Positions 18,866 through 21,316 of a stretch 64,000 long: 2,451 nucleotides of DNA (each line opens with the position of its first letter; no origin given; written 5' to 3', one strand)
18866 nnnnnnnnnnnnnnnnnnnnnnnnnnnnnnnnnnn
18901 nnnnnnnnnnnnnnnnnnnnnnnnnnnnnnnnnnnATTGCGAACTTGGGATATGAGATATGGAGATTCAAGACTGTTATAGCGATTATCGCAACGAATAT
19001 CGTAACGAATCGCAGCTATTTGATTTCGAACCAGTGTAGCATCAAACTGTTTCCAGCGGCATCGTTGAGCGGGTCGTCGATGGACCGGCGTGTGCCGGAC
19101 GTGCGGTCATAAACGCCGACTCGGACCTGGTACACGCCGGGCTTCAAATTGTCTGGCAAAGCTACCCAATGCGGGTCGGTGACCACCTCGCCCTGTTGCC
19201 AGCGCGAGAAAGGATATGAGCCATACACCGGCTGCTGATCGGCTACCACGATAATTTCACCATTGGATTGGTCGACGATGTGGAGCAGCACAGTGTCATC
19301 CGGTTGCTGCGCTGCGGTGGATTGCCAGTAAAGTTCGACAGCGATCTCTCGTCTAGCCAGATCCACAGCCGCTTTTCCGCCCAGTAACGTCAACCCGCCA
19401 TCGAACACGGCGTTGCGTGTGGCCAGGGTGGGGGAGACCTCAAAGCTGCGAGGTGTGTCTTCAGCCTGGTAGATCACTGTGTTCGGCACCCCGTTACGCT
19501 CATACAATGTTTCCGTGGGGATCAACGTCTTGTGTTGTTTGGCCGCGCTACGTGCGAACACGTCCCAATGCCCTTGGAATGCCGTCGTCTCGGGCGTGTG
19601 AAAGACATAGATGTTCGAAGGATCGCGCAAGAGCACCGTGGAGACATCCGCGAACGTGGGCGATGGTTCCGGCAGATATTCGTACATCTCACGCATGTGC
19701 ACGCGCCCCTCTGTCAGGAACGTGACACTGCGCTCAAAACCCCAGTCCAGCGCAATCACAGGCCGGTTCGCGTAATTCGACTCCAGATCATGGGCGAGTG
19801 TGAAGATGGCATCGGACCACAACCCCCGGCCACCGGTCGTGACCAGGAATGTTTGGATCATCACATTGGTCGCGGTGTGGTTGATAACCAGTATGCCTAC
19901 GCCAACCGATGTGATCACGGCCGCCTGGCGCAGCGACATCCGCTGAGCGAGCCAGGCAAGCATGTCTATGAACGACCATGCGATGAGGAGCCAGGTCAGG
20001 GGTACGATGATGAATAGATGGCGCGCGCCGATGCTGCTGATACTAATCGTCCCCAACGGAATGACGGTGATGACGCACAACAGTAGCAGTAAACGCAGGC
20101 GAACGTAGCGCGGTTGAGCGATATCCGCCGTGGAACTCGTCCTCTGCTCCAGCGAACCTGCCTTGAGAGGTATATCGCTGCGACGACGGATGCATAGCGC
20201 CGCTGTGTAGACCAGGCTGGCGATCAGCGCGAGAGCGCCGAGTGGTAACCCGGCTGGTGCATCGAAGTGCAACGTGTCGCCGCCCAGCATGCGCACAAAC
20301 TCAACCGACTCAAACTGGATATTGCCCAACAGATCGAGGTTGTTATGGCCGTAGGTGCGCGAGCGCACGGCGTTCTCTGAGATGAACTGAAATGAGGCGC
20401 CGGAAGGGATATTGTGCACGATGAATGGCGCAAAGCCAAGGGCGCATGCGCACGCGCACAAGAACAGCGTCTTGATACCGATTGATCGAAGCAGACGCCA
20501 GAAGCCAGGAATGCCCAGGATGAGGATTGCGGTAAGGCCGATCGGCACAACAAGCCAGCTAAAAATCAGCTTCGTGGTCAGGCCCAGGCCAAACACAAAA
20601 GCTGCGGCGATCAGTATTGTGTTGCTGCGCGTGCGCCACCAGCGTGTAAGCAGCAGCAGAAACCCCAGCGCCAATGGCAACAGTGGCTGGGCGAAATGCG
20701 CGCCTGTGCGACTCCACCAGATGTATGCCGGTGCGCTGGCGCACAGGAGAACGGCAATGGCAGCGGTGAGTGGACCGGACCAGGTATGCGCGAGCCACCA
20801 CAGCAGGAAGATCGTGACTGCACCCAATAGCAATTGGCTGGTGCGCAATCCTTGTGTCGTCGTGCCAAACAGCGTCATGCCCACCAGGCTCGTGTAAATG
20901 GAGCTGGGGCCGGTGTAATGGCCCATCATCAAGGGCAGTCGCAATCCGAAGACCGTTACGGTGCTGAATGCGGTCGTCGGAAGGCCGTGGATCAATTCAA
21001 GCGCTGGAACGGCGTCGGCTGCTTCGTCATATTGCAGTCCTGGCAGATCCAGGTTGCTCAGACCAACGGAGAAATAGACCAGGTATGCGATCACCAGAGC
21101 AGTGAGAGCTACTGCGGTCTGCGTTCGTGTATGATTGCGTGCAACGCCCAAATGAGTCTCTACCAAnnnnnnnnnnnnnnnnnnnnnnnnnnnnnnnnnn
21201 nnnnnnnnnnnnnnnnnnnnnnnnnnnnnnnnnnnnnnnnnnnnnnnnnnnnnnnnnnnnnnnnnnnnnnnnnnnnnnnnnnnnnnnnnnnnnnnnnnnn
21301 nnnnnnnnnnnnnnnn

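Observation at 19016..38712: Seven paralogous GT-C-type membrane glycosyltransferase-like genes in three classes, with one lipid-sugar synthase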

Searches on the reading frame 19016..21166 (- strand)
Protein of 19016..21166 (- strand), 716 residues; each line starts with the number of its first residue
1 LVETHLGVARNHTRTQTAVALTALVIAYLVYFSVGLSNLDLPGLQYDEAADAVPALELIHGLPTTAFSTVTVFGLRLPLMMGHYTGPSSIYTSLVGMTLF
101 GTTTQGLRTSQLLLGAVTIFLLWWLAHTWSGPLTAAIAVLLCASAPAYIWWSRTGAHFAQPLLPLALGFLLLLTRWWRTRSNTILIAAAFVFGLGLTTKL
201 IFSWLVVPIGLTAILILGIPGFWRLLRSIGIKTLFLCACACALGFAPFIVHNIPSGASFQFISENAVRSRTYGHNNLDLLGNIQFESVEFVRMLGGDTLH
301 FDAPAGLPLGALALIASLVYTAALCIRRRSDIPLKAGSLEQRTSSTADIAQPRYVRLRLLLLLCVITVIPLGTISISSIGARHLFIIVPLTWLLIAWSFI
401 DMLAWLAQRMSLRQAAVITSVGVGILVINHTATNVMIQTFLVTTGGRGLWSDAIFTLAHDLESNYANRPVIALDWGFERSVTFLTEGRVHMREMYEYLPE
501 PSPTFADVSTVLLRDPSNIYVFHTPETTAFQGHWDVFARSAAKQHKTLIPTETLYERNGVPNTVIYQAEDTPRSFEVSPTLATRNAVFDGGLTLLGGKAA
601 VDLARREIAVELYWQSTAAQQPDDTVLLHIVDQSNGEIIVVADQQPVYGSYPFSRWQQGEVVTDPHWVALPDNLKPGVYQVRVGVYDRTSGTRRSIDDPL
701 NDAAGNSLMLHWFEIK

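Call 4: search_protein_families(library=pfam, proteins=[window:19016-21166:-], max_evalue=0.1)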
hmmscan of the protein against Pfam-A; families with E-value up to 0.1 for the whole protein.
window:19016-21166:- (716 aa): 1 family
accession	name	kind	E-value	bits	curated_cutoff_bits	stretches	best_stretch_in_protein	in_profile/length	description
PF13231.12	PMT_2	-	1.8e-09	38.5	26.1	1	91-249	8-158/160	Dolichyl-phosphate-mannose-protein mannosyltransferase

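Call 5: search_protein_families(library=ncbifam, proteins=[window:19016-21166:-], max_evalue=0.1)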
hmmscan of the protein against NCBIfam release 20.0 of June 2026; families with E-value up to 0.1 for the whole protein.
window:19016-21166:- (716 aa): 0 families

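Call 10: search_solved_structures(query=window:19016-21166:-, max_evalue=10, show_alignments=2)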
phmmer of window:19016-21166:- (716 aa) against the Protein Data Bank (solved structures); distinct sequences matched with E-value up to 10: 0.

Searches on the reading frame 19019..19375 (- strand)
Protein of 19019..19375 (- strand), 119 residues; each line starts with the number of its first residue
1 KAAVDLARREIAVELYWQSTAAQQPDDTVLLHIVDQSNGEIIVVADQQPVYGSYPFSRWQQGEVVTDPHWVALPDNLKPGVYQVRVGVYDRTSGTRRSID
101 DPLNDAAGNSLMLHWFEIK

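Call 52: search_protein_representatives(alignment_id=A2)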
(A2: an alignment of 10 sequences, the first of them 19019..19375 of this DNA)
Query: 10 sequences, 118 profile positions. Proteins with E-value up to 0.001 (for the whole library): 25345; up to 1e-10: 16167; up to 1e-30: 2946. The best 150 are listed.
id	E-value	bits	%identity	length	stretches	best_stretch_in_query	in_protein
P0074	1.4e-73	260.4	-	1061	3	2-118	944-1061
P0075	5.1e-70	248.9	-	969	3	7-117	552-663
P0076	1.3e-68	244.4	-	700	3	11-113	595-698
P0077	7.5e-68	241.9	-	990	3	4-116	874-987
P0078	2.4e-67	240.3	-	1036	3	5-114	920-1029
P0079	1.0e-66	238.2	-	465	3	2-114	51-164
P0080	1.0e-64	231.8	-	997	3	6-113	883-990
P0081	2.9e-64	230.3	-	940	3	8-101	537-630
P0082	7.3e-64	229.0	-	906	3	6-115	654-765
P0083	1.2e-63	228.3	-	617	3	2-116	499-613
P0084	5.4e-63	226.2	-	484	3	3-117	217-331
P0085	1.0e-62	225.4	-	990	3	4-112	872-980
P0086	1.0e-62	225.3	-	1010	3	9-113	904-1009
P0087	5.0e-62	223.1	-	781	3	7-113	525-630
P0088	1.1e-61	222.0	-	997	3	7-113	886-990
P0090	7.7e-61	219.3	-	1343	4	5-117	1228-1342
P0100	1.1e-58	212.3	-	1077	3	6-115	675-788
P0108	1.1e-57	209.1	-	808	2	3-114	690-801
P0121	1.0e-56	206.0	-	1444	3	5-109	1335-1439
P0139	6.7e-56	203.3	-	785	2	3-117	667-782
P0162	1.3e-53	196.0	-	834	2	6-117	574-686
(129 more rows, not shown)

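Call 53: search_protein_families(library=pfam, proteins=[P0074, P0075, P0077, P0078, P0090, P0100, P0121, P0108, P0139], max_evalue=0.01)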
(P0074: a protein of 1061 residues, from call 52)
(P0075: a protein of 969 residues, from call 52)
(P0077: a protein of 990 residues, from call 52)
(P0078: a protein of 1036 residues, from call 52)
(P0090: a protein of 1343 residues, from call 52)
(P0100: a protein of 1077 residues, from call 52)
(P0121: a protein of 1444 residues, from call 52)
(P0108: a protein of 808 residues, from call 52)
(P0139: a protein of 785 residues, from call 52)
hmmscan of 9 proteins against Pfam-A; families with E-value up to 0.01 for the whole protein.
P0074 (1061 aa): 1 family
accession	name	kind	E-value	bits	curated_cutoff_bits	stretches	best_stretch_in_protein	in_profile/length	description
PF13231.12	PMT_2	-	1.3e-08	35.7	26.1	1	88-233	2-132/160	Dolichyl-phosphate-mannose-protein mannosyltransferase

P0075 (969 aa): 2 families
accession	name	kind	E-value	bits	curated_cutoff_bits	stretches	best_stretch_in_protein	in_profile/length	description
PF13231.12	PMT_2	-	1.2e-15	58.5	26.1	1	73-233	5-159/160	Dolichyl-phosphate-mannose-protein mannosyltransferase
PF02366.24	PMT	-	9.2e-08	32.4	22.7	1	74-235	66-234/245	Dolichyl-phosphate-mannose-protein mannosyltransferase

P0077 (990 aa): 1 family
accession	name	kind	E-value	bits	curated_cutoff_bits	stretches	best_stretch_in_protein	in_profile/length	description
PF11028.14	TMEM260-like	-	8.2e-30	104.3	24.2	1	48-199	1-172/179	Protein O-mannosyl-transferase TMEM260-like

P0078 (1036 aa): 3 families
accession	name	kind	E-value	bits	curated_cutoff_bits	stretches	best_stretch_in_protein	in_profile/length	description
PF11028.14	TMEM260-like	-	1.8e-32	113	24.2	1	44-214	1-169/179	Protein O-mannosyl-transferase TMEM260-like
PF13231.12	PMT_2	-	6.1e-05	23.7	26.1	1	64-154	4-92/160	Dolichyl-phosphate-mannose-protein mannosyltransferase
PF16116.10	DUF4832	-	0.0049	17.1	29.2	0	596-675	121-195/216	Domain of unknown function (DUF4832)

P0090 (1343 aa): 2 families
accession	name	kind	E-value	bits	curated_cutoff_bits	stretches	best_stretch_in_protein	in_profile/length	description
PF10131.15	PTPS_related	-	7.1e-12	45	26.4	1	76-395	1-304/621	6-pyruvoyl-tetrahydropterin synthase related domain; membrane protein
PF10633.15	NPCBM_assoc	-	0.00063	20.3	24.4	0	728-754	47-73/78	NPCBM-associated, NEW3 domain of alpha-galactosidase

P0100 (1077 aa): 1 family
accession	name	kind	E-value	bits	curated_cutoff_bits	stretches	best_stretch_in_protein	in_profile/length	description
PF11028.14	TMEM260-like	-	2.2e-35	122.5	24.2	1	172-333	1-169/179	Protein O-mannosyl-transferase TMEM260-like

P0121 (1444 aa): 2 families
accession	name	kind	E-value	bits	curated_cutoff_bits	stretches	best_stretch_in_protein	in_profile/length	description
PF10131.15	PTPS_related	-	0.00027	20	26.4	1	113-249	1-137/621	6-pyruvoyl-tetrahydropterin synthase related domain; membrane protein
PF09586.16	YfhO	-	0.00091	18.1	28.5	0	881-924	787-829/835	Bacterial membrane protein YfhO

P0108 (808 aa): 2 families
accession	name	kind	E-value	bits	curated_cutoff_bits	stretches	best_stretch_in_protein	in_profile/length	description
PF13231.12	PMT_2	-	1.5e-07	32.2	26.1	1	76-220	3-143/160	Dolichyl-phosphate-mannose-protein mannosyltransferase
PF00681.25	Plectin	-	0.0067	16.7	20.5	0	774-789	10-25/39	Plectin repeat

P0139 (785 aa): 2 families
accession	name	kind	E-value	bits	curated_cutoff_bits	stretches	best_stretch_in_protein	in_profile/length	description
PF13231.12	PMT_2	-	1.7e-10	41.8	26.1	1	140-278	24-160/160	Dolichyl-phosphate-mannose-protein mannosyltransferase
PF09913.15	DUF2142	-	5e-08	32.6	30.1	1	146-432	129-393/395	Predicted membrane protein (DUF2142)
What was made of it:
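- It is fused to many GT-C families (calls 52, 53).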

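Call 59: predict_structure(alignment_id=A2)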
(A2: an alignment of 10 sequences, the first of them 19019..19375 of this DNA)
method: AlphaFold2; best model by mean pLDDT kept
length: 119 residues; sequences in the alignment: 10
mean_pLDDT: 85.2   pTM: 0.77
mean pLDDT of the five models: 85.2, 81.2, 80.9, 80.9, 80.5
residues with pLDDT >= 90: 36; 70-90: 75; 50-70: 7; < 50: 1
segments of 3 or more residues with pLDDT < 50: none
pLDDT, mean of each block of 10 residues (from residue 1): 87 87 85 94 75 73 87 92 91 85 77 90
secondary structure, 60 per line:
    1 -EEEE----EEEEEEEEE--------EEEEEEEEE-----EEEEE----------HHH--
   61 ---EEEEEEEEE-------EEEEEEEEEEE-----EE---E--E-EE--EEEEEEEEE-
elements in order: E2-5 E10-18 E27-35 E41-45 E64-72 E80-90 E110-118

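Call 62: fold_search(model_id=the predicted structure, library=pdb)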
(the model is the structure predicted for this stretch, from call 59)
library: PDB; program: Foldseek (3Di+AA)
matches with E <= 10: 1324; with E <= 0.001: 0
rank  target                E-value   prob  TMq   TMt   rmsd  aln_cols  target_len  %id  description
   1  8dky_A                7.3e-03  1.00  0.57  0.48   4.3       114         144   16  Crystal structure of the Aquifex aeolicus Wzt Carbohydrate Binding Domain bound to 3-O-methyl-D-mannose (released 2022-09-21)
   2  5ijd_C                1.1e-02  1.00  0.48  0.43   4.7       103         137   14  The crystal structure of mouse TLR4/MD-2/lipid A complex (released 2016-04-27)
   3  9npl_A                1.2e-02  1.00  0.44  0.09   4.7       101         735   17  Crystal structure of the inactive conformation of a glycoside hydrolase (CapGH2b - E553Q Mutant) from the GH2 family i (released 2025-11-12)
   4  6o14_B                1.6e-02  1.00  0.49  0.42   6.0       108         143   18  Crystal structure of the Aquifex aeolicus Wzt Carbohydrate Binding Domain (released 2020-01-15)
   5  9npf_B                1.6e-02  1.00  0.44  0.09   4.7       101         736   17  Crystal structure of the inactive conformation of a glycoside hydrolase (CapGH2b) from the GH2 family in the space gro (released 2025-11-12)
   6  2z64_C                1.8e-02  0.99  0.41  0.38   4.9        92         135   16  Crystal structure of mouse TLR4 and mouse MD-2 complex (released 2007-09-18)
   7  8dl0_A                2.1e-02  1.00  0.49  0.18   5.7       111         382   17  CryoEM structure of the nucleotide-free and open channel A.aeolicus WzmWzt transporter (released 2022-09-21)
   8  6r4n_B                2.2e-02  0.96  0.37  0.33   5.3        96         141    8  Crystal structure of S. cerevisia Niemann-Pick type C protein NPC2 with ergosterol bound (released 2019-09-25)
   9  6o14_A                2.3e-02  1.00  0.59  0.50   3.7       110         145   16  Crystal structure of the Aquifex aeolicus Wzt Carbohydrate Binding Domain (released 2020-01-15)
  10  9np9                  2.3e-02  0.99  0.44  0.10  13.1       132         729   15  Crystal structure of the inactive conformation of a glycoside hydrolase (CapGH2b - E553Q Mutant) from the GH2 family in  (released 2025-11-12)
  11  6r4m_B                2.3e-02  0.97  0.40  0.35   5.4       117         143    8  Crystal structure of S. cerevisia Niemann-Pick type C protein NPC2 (released 2019-09-25)
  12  9npl_C                2.5e-02  1.00  0.44  0.10   4.7       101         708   17  Crystal structure of the inactive conformation of a glycoside hydrolase (CapGH2b - E553Q Mutant) from the GH2 family i (released 2025-11-12)
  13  9npf_D                2.5e-02  1.00  0.44  0.09   4.7       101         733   17  Crystal structure of the inactive conformation of a glycoside hydrolase (CapGH2b) from the GH2 family in the space gro (released 2025-11-12)
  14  6r4m_A                2.5e-02  0.97  0.40  0.36   5.3       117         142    8  Crystal structure of S. cerevisia Niemann-Pick type C protein NPC2 (released 2019-09-25)
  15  9npn_A                2.6e-02  1.00  0.46  0.10   4.6       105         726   16  Crystal structure of the inactive conformation of a glycoside hydrolase (CapGH2b - E465A Mutant) from the GH2 family i (released 2025-11-12)
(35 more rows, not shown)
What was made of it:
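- Closest known: Wzt carbohydrate-binding domain of the O-antigen ABC transporter. Same: It is the best fold match of the CTD: a beta-sandwich of similar size, TM 0.57-0.59 (call 62).
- Its best PDB fold match is the Wzt O-antigen carbohydrate-binding domain, at a weak E = 7e-3 and TM 0.57 (call 62). The CTD's best fold matches are carbohydrate- or lipid-binding sandwiches (call 62).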

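Call 69: list_cluster_members(proteins=[P0074, P0075, P0077, P0078, P0090, P0100, P0121, P0108, P0139, P0162])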
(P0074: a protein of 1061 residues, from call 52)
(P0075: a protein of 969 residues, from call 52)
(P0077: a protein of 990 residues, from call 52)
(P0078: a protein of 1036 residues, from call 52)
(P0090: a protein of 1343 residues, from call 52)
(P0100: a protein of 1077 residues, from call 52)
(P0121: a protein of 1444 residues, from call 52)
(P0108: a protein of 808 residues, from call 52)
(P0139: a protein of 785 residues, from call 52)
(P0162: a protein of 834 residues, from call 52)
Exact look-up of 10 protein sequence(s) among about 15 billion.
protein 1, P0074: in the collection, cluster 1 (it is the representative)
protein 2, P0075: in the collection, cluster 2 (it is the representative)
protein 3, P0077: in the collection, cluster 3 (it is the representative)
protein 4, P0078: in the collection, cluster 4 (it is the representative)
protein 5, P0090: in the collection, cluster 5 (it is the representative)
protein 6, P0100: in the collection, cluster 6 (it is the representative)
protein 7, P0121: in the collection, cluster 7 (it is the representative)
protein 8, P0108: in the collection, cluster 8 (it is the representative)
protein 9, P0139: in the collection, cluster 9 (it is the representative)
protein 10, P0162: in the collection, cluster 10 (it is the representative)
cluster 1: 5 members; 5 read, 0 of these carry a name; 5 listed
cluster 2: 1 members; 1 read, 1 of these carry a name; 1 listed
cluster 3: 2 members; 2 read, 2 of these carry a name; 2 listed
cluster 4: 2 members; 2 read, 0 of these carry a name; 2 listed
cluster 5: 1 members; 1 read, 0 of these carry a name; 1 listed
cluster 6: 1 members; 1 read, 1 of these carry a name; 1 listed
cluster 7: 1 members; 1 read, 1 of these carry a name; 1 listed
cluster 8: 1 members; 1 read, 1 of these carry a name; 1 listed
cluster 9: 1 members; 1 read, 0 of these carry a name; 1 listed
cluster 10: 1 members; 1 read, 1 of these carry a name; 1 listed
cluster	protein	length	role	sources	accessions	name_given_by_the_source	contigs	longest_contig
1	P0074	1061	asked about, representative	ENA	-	-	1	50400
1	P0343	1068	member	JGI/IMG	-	-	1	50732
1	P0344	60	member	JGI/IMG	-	-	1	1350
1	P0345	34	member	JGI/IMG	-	-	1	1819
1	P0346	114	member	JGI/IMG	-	-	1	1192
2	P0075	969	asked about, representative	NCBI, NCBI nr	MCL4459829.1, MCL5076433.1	MAG: glycosyltransferase family 39 protein [Chloroflexi bacterium] | glycosyltransferase family 39 protein [Chloroflexota bacterium]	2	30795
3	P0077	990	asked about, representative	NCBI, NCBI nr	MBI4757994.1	MAG: DUF2723 domain-containing protein [Chloroflexi bacterium] | DUF2723 domain-containing protein [Chloroflexota bacterium]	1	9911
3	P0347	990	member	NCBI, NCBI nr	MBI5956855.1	MAG: DUF2723 domain-containing protein [Chloroflexi bacterium] | DUF2723 domain-containing protein [Chloroflexota bacterium]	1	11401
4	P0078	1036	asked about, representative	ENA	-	-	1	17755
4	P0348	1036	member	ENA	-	-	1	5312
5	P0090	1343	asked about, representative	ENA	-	-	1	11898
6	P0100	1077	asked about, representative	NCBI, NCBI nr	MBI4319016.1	MAG: DUF2723 domain-containing protein [Chloroflexi bacterium] | DUF2723 domain-containing protein [Chloroflexota bacterium]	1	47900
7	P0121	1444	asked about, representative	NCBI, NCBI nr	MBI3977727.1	MAG: hypothetical protein HY331_06035 [Chloroflexi bacterium] | hypothetical protein [Chloroflexota bacterium]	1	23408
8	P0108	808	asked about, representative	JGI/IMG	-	hypothetical protein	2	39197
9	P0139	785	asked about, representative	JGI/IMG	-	-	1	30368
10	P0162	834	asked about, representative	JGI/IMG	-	4-amino-4-deoxy-L-arabinose transferase-like glycosyltransferase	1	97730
